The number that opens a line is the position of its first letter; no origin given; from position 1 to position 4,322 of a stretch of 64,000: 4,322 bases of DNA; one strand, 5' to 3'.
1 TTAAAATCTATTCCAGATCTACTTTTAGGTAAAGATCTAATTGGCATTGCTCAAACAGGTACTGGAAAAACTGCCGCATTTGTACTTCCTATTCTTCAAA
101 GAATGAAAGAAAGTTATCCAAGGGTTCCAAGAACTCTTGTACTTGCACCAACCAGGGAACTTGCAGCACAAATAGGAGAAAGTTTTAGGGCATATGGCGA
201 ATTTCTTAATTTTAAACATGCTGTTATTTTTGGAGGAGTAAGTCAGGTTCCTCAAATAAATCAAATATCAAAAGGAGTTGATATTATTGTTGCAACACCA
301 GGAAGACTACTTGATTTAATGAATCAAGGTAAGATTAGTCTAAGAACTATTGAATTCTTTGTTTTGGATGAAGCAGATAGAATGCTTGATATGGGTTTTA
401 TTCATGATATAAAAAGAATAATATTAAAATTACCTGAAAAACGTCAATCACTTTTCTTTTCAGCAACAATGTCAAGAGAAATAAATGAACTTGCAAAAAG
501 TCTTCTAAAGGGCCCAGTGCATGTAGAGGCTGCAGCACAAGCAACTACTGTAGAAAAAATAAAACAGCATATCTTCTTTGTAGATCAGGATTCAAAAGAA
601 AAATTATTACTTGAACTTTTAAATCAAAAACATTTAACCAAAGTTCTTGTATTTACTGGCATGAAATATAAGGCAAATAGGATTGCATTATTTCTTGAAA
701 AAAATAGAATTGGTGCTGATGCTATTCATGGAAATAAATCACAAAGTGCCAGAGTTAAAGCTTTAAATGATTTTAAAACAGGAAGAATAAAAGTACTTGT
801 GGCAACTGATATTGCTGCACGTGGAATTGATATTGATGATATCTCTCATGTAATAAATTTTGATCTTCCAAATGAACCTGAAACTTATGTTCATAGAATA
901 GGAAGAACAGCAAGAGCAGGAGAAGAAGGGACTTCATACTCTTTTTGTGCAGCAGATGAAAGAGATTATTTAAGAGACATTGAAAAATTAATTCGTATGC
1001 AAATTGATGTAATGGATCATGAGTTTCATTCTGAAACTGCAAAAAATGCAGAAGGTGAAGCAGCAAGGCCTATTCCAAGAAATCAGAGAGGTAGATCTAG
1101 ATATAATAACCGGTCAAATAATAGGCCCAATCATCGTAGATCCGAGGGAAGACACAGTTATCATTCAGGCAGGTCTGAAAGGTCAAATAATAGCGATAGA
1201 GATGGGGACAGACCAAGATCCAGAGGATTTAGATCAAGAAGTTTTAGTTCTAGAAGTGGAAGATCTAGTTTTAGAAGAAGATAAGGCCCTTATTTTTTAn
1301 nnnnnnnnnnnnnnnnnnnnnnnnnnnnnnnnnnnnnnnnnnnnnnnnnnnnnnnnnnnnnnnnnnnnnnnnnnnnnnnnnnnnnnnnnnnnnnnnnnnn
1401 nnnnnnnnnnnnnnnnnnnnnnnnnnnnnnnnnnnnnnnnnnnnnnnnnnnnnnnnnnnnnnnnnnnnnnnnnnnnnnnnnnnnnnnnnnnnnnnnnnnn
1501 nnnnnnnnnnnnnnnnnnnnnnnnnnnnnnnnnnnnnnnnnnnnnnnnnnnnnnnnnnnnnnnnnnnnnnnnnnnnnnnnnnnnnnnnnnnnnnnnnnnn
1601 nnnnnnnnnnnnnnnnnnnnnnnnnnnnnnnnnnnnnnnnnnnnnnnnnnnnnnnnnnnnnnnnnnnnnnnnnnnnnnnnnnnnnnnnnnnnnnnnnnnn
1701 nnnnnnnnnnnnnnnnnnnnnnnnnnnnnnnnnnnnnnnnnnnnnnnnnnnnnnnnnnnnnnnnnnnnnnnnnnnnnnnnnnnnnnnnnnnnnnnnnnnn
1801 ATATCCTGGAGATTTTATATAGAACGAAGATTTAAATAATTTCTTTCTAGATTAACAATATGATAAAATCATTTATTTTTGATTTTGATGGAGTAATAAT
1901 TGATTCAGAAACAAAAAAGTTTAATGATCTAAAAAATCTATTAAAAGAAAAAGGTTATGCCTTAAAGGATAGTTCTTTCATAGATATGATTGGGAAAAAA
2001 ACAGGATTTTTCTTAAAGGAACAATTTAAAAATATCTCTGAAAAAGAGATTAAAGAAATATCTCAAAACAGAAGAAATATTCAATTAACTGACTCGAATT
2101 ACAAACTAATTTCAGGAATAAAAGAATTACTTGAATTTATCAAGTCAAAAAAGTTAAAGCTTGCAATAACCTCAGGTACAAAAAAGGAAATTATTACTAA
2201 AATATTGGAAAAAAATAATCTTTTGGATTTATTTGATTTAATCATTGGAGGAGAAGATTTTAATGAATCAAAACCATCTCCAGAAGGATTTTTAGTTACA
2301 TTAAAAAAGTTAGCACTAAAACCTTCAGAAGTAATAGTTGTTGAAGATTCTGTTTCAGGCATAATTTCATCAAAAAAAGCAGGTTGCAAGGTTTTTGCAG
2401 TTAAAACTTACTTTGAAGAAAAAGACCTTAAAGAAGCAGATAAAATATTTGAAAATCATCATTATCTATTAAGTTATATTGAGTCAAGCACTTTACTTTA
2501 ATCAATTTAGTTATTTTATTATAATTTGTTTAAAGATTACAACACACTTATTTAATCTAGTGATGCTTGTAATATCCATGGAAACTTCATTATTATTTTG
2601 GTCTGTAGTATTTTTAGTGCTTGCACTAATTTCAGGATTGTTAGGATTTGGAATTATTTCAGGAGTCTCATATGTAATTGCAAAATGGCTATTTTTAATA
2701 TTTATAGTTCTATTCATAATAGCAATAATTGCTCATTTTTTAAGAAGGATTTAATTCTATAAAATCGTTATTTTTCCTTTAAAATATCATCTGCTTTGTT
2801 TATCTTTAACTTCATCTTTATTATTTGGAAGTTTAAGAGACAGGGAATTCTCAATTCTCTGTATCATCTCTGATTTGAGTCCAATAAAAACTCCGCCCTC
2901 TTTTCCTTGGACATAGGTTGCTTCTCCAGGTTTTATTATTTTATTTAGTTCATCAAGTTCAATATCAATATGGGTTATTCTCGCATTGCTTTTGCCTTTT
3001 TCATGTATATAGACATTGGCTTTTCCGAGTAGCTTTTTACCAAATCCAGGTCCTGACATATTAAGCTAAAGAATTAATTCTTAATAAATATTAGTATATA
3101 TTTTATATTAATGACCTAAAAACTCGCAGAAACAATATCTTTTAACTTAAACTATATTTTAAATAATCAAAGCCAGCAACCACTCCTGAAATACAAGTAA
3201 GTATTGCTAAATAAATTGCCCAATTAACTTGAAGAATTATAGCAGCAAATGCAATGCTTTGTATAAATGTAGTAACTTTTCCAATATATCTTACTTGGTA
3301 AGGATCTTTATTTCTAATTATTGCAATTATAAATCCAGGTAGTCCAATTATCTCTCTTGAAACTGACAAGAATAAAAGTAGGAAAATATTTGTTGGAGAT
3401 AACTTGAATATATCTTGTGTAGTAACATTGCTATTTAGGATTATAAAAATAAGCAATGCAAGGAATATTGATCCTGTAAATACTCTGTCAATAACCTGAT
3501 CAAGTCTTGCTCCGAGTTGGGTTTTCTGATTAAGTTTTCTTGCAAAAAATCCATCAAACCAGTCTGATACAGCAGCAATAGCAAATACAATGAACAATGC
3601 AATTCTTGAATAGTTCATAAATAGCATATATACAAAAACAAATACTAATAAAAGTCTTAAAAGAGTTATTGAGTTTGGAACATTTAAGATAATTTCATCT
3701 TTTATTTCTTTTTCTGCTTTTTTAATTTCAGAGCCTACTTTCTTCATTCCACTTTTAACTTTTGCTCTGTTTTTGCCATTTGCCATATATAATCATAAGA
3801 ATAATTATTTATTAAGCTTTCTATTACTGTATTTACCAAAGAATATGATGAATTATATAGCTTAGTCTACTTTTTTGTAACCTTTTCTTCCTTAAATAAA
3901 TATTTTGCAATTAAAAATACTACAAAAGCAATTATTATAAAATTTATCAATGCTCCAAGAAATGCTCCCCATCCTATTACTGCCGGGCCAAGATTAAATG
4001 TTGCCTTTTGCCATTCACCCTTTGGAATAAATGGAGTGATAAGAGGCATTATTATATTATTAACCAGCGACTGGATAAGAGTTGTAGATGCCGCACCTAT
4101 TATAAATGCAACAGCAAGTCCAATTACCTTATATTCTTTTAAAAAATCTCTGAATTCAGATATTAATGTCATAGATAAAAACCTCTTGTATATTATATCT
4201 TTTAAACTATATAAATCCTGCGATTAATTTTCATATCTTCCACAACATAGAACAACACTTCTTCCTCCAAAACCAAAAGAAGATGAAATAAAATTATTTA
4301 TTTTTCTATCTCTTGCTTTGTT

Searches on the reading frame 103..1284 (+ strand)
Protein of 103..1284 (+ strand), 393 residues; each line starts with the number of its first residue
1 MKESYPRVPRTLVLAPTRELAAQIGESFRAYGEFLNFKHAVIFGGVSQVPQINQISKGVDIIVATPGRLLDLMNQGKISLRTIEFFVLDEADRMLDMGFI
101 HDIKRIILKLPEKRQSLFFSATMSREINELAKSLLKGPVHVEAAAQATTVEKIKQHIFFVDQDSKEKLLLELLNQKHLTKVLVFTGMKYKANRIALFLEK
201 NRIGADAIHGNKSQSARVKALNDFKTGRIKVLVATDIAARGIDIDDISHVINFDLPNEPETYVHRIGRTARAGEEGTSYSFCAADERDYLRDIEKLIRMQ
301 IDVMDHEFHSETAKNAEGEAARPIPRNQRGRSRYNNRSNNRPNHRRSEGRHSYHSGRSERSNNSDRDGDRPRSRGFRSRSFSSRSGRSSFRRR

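Call 54: search_protein_families(library=pfam, proteins=[window:103-1284:+], max_evalue=0.01)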
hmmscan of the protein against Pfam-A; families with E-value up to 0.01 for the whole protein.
window:103-1284:+ (393 aa): 4 families
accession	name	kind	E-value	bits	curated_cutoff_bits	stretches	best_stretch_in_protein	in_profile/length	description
PF00270.35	DEAD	-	4.1e-34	118.2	26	1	8-129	45-166/167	DEAD/DEAH box helicase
PF00271.37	Helicase_C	-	2.6e-33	115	23.5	1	165-273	2-110/110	Helicase conserved C-terminal domain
PF04851.21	ResIII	-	5.9e-05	23.5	22.5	1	9-125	54-164/164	Type III restriction enzyme, res subunit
PF06862.17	Utp25_C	-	0.0021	18.2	32.8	1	168-264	36-135/190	Utp25, C-terminal domain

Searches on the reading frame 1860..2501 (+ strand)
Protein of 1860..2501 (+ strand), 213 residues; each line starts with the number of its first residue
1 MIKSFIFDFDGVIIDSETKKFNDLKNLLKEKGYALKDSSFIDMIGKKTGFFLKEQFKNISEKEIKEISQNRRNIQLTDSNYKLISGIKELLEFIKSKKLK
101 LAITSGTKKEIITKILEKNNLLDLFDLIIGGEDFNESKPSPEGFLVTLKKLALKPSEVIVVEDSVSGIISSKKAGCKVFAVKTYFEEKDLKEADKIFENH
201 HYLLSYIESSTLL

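Call 3: search_protein_families(library=pfam, proteins=[window:1860-2501:+])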
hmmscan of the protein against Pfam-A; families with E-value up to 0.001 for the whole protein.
window:1860-2501:+ (213 aa): 2 families
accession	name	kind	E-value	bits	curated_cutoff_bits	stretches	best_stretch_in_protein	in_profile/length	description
PF13419.12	HAD_2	-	8.6e-37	127.4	23.8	1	6-181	2-178/178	Haloacid dehalogenase-like hydrolase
PF00702.32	Hydrolase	-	1.6e-24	87.8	26.4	1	2-175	1-191/191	haloacid dehalogenase-like hydrolase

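Call 70: find_encoding_contigs(protein=window:1860-2501:+, flank=10000, max_places=2)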
Protein window:1860-2501:+ (213 aa): no gene with exactly this product is on record in the collection.

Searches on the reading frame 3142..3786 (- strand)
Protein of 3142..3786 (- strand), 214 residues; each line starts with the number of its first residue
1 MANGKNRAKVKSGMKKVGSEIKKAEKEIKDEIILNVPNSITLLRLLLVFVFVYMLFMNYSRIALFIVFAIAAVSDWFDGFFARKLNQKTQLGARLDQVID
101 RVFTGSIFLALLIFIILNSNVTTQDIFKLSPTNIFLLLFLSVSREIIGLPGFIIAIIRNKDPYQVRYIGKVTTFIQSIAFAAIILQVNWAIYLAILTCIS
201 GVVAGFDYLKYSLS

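Call 3: search_protein_families(library=pfam, proteins=[window:3142-3786:-])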
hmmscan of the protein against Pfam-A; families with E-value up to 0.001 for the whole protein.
window:3142-3786:- (214 aa): 1 family
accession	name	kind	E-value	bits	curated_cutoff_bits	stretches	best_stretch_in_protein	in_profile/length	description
PF01066.26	CDP-OH_P_transf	-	1.2e-27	97.7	22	1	34-198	1-150/152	CDP-alcohol phosphatidyltransferase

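Call 4: search_protein_families(library=ncbifam, proteins=[window:3142-3786:-])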
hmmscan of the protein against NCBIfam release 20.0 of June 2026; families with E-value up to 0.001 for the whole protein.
window:3142-3786:- (214 aa): 7 families
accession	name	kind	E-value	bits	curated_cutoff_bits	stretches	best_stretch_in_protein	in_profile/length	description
NF053678.1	ClpnSynClsA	equivalog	1.1e-20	74.6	240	1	33-189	2-142/180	cardiolipin synthase ClsA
TIGR00560.1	pgsA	equivalog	6e-19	69.2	109.1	1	35-204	2-161/183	CDP-diacylglycerol--glycerol-3-phosphate 3-phosphatidyltransferase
NF008090.0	PRK10832.1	equivalog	1.2e-17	64.6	304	1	34-200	3-160/182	CDP-diacylglycerol--glycerol-3-phosphate 3-phosphatidyltransferase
NF040950.1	archin_ph_syn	equivalog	2.5e-12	47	180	1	33-119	22-108/191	archaetidylinositol phosphate synthase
NF045883.1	PIPSynth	equivalog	6.7e-12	45.5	170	1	37-120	25-108/197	phosphatidylinositol phosphate synthase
NF041135.1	IPPtranDIPPsyn_Thcocales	equivalog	1.5e-06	27.5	580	1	36-125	251-337/419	bifunctional L-myo-inositol-1-phosphate cytidylyltransferase/CDP-L-myo-inositol myo-inositolphosphotransferase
TIGR00473.1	pssA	equivalog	4e-05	23.8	107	1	58-137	17-92/153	CDP-diacylglycerol--serine O-phosphatidyltransferase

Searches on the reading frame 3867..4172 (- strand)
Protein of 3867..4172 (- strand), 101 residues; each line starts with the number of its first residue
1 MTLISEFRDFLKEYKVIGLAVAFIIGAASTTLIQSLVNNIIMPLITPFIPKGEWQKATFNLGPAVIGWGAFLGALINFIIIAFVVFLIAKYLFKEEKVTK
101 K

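Call 3: search_protein_families(library=pfam, proteins=[window:3867-4172:-])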
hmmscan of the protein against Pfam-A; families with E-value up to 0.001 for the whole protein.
window:3867-4172:- (101 aa): 1 family
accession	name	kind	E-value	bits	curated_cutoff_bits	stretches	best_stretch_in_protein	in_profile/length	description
PF01741.23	MscL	-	6.1e-23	81.9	27.4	1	3-97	1-100/123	Large-conductance mechanosensitive channel, MscL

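Call 4: search_protein_families(library=ncbifam, proteins=[window:3867-4172:-])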
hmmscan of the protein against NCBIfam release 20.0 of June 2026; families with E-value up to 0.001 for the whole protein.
window:3867-4172:- (101 aa): 8 families
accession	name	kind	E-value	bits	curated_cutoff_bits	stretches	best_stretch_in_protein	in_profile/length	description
NF001842.0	PRK00567.1-3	equivalog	1.3e-22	80.4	146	1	4-95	2-96/147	large-conductance mechanosensitive channel protein MscL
NF010558.0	PRK13953.1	equivalog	4.6e-21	75.2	197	1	3-95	4-96/128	large conductance mechanosensitive channel protein MscL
NF010557.0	PRK13952.1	equivalog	1.8e-20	73.5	159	2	1-50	1-50/142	large conductance mechanosensitive channel protein MscL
TIGR00220.1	mscL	equivalog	3.6e-20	72.5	71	1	3-95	1-95/127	large conductance mechanosensitive channel protein MscL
NF001843.0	PRK00567.1-4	equivalog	3.9e-17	62.6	142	1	1-94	1-101/135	large-conductance mechanosensitive channel protein MscL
NF010560.0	PRK13955.1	equivalog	2.2e-16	60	180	1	5-95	3-93/132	large conductance mechanosensitive channel protein MscL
NF010559.0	PRK13954.1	equivalog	3.8e-14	53.2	176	1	4-92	2-87/120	large conductance mechanosensitive channel protein MscL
NF001841.0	PRK00567.1-1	equivalog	3e-13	50.1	225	1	1-97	1-104/137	large-conductance mechanosensitive channel protein MscL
